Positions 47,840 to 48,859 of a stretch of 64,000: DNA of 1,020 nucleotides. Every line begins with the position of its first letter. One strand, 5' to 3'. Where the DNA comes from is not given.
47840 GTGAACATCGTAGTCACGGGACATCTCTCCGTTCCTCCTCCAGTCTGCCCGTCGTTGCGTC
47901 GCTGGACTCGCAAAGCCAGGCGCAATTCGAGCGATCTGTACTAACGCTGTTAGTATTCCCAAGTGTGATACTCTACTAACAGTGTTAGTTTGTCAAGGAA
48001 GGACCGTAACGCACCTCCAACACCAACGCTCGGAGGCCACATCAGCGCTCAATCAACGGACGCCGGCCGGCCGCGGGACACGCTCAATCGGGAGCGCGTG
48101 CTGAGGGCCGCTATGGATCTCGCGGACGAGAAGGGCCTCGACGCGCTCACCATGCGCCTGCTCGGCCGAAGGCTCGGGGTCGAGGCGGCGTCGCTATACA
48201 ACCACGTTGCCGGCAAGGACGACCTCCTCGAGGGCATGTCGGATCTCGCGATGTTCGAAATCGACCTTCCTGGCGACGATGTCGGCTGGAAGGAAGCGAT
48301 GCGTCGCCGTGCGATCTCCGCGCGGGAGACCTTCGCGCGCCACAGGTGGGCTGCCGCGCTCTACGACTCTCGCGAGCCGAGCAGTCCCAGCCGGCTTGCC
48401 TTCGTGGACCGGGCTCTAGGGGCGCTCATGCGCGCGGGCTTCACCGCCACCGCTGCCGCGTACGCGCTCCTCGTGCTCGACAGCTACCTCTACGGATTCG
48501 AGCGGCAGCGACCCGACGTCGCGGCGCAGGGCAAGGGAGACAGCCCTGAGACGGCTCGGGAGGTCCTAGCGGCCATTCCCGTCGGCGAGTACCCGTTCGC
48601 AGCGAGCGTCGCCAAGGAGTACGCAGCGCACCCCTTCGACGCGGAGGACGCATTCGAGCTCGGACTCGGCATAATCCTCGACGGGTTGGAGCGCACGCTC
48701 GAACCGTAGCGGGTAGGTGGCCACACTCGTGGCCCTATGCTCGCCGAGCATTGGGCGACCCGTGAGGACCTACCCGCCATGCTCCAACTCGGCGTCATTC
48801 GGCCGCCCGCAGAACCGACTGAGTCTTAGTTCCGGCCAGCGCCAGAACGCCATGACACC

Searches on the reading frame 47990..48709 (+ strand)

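Call 88: search_protein_families(library=pfam, proteins=[window:47990-48709:+], max_evalue=0.001)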
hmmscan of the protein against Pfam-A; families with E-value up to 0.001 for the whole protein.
window:47990-48709:+ (239 aa): 2 families
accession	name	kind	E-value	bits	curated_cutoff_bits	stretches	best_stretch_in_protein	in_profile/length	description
PF02909.22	TetR_C_1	-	7e-22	78.3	21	1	97-236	5-145/146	Tetracyclin repressor-like, C-terminal domain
PF00440.29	TetR_N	-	1.2e-10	41.5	24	1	38-81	2-45/47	Bacterial regulatory proteins, tetR family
